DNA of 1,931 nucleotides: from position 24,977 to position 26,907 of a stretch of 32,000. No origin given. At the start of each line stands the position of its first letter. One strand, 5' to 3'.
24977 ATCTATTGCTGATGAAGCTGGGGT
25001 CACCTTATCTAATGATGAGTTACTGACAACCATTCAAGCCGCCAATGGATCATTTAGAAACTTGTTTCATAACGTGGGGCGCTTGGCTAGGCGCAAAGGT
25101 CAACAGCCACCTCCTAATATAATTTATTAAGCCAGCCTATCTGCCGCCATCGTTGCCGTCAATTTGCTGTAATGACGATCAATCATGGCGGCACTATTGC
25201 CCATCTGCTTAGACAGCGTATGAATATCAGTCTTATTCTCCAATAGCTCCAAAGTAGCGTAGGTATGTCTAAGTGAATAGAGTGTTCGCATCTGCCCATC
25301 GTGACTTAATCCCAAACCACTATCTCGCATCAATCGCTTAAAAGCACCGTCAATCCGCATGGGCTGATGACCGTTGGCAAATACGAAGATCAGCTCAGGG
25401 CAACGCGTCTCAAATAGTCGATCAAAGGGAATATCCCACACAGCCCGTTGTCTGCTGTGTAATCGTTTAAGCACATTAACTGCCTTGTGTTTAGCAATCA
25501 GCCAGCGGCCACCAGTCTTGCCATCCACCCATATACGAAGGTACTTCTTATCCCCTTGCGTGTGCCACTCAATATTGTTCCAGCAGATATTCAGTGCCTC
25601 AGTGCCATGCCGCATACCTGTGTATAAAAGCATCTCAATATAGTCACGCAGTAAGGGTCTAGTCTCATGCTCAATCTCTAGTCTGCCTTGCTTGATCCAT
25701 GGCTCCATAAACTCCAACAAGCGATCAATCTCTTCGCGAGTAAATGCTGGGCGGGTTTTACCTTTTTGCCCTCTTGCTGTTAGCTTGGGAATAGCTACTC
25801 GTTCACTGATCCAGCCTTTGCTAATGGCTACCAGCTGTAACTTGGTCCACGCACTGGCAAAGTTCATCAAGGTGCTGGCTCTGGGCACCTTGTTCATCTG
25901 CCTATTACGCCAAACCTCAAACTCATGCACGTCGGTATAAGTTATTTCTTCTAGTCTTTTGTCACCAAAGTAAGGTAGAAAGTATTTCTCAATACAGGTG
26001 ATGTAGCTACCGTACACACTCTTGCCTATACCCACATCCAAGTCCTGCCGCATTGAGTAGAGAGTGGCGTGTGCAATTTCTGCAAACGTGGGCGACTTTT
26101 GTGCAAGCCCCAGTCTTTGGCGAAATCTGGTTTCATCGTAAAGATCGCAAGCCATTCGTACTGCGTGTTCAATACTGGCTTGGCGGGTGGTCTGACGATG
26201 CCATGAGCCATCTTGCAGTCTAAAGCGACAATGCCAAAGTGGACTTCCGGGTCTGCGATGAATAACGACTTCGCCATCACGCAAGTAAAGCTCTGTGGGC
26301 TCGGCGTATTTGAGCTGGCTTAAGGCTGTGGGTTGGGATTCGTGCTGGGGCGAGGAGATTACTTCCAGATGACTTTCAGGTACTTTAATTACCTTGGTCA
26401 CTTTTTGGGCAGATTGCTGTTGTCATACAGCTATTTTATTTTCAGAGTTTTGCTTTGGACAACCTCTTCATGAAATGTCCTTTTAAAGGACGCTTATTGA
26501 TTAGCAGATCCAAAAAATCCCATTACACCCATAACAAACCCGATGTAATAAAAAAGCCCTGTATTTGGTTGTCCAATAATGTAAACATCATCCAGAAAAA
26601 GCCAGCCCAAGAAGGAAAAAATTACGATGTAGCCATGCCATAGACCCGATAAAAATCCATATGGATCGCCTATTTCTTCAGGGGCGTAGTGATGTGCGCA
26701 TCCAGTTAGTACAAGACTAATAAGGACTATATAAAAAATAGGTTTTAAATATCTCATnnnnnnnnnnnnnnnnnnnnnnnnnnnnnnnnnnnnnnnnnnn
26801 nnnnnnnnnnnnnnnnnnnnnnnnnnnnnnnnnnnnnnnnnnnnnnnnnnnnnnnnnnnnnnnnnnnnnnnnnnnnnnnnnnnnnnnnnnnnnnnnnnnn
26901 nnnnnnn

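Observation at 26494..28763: Four envelope genes, including a di-haem MauG/CCP-like enzyme, are translationally coupled to the hxs genes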

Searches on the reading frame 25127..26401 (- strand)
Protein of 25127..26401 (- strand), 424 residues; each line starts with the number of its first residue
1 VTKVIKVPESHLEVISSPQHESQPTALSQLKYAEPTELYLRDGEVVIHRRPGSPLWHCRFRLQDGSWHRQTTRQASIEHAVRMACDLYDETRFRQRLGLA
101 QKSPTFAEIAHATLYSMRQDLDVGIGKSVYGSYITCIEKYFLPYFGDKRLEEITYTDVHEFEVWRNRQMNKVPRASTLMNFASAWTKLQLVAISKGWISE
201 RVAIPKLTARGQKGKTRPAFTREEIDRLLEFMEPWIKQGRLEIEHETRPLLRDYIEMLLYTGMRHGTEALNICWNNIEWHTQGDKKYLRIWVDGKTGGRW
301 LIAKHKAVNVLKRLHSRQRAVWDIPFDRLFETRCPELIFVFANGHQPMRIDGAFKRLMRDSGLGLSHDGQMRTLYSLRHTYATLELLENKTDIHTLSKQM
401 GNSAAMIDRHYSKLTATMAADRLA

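Call 3: search_protein_families(library=pfam, proteins=[window:25127-26401:-], max_evalue=0.01)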
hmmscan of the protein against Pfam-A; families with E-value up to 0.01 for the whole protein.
window:25127-26401:- (424 aa): 3 families
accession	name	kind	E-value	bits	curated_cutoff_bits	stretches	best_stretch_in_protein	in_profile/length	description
PF00589.27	Phage_integrase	-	1.7e-07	31.6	27.1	1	220-414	3-168/172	Phage integrase family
PF14659.12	Phage_int_SAM_3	-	0.0025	18.4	22.6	1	136-161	28-53/58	Phage integrase, N-terminal SAM-like domain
PF03441.19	FAD_binding_7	-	0.0059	16.5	27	0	250-321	6-77/203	FAD binding domain of DNA photolyase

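Call 4: search_protein_families(library=ncbifam, proteins=[window:25127-26401:-], max_evalue=0.01)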
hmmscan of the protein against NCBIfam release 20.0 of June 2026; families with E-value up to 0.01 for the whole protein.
window:25127-26401:- (424 aa): 2 families
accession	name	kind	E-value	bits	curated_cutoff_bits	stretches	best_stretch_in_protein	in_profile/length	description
NF040815.2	recomb_XerA_Arch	equivalog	3.3e-07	30.2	220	1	127-413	14-253/263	site-specific tyrosine recombinase/integron integrase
NF003462.0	PRK05084.1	equivalog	0.0044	15.8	267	1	372-418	303-348/360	tyrosine recombinase XerS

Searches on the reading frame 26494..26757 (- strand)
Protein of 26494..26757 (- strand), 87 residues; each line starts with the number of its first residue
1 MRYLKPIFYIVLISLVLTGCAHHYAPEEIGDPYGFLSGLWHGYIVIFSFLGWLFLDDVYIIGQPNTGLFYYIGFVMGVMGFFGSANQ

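Call 3: search_protein_families(library=pfam, proteins=[window:26494-26757:-], max_evalue=0.01)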
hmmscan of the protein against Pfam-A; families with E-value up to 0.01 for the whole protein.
window:26494-26757:- (87 aa): 0 families

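Call 4: search_protein_families(library=ncbifam, proteins=[window:26494-26757:-], max_evalue=0.01)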
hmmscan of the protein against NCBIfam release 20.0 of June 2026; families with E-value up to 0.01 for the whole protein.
window:26494-26757:- (87 aa): 0 families

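Call 34: search_protein_representatives(protein=window:26494-26757:-)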
Query: 87 residues. Proteins with E-value up to 0.001 (for the whole library): 578; up to 1e-10: 23; up to 1e-30: 0. The best 150 are listed.
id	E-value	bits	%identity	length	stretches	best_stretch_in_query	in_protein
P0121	2.4e-22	95.2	57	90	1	10-85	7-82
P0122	2.1e-21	92.1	53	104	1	7-79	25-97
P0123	3.0e-19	85.2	51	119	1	7-81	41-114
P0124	1.9e-18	82.7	53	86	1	6-81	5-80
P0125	2.2e-18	82.5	52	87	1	7-83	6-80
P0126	3.2e-18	81.9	46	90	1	1-84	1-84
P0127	2.6e-14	69.4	53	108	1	10-84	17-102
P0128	4.8e-14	68.5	43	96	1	7-85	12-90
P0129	3.0e-13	66.0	52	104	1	10-84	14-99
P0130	3.2e-13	65.9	51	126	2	10-54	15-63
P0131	4.4e-13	65.4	57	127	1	12-83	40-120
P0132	4.8e-13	65.3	48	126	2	55-87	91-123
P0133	7.1e-13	64.8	57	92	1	11-81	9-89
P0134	1.9e-12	63.4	54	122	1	9-86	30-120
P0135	2.5e-12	63.0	46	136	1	6-85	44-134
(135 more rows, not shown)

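Call 60: search_protein_families(library=padloc, proteins=[window:26494-26757:-], max_evalue=0.001)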
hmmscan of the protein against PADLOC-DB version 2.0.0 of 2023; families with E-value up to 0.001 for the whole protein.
window:26494-26757:- (87 aa): 0 families

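Call 69: find_encoding_contigs(protein=P0121, flank=4000, max_places=4)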
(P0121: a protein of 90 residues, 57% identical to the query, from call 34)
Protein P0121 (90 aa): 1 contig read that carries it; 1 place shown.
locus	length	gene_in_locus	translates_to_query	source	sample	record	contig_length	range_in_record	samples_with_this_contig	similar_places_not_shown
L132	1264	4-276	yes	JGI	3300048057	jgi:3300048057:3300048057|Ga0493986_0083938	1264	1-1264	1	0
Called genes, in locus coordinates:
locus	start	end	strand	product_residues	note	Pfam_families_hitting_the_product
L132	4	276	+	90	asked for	-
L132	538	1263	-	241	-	PF06779:MFS_4, PF07690:MFS_1 (weak)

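Call 70: find_encoding_contigs(protein=window:26494-26757:-, flank=3000, max_places=4)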
Protein window:26494-26757:- (87 aa): no gene with exactly this product is on record in the collection.

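Call 71: find_encoding_contigs(protein=P0126, flank=5000, max_places=5)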
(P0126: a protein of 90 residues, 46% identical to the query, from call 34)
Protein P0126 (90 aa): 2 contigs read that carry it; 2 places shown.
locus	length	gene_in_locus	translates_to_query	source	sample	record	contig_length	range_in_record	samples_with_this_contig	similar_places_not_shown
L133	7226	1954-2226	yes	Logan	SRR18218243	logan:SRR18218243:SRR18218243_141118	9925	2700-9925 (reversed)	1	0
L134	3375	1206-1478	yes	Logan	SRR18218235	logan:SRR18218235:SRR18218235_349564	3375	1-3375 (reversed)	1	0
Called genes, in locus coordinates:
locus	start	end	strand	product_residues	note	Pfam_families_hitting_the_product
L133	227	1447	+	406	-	PF13356:Arm-DNA-bind_3, PF22022:Phage_int_M, PF00589:Phage_integrase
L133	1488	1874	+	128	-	-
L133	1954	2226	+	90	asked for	-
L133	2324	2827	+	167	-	-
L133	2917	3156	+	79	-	-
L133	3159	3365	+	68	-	-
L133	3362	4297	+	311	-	PF13362:Toprim_3, PF13662:Toprim_4 (weak)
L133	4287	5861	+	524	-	-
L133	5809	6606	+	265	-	-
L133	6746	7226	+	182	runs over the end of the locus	-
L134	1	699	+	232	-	?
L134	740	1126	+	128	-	-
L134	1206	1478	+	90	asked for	-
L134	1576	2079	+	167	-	-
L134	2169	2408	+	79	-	-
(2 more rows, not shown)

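Call 72: find_encoding_contigs(protein=P0124, flank=5000, max_places=5)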
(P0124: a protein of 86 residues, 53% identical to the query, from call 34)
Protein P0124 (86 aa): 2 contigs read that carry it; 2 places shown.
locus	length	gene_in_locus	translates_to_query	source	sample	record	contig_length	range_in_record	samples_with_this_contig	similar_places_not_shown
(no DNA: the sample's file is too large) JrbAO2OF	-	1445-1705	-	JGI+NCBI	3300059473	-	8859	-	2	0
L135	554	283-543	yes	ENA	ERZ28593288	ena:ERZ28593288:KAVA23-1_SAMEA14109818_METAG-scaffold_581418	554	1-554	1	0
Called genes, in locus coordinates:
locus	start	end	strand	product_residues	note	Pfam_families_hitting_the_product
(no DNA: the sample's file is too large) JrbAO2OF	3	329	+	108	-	?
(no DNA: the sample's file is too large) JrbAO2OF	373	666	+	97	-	-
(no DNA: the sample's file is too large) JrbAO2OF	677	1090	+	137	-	-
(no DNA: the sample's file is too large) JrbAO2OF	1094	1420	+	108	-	-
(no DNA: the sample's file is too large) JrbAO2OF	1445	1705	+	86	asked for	-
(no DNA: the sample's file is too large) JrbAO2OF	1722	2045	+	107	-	-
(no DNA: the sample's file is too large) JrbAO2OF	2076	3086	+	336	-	PF01844:HNH, PF13395:HNH_4 (faint), PF14279:HNH_5, PF11969:DcpS_C, PF01230:HIT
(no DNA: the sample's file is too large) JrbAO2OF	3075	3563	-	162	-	-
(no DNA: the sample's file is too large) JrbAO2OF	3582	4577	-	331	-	-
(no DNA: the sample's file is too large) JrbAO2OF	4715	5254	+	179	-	-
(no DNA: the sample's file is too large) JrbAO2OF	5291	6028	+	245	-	-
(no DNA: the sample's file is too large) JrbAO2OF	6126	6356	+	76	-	-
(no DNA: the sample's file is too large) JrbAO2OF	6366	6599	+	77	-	-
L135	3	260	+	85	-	?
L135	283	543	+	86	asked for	-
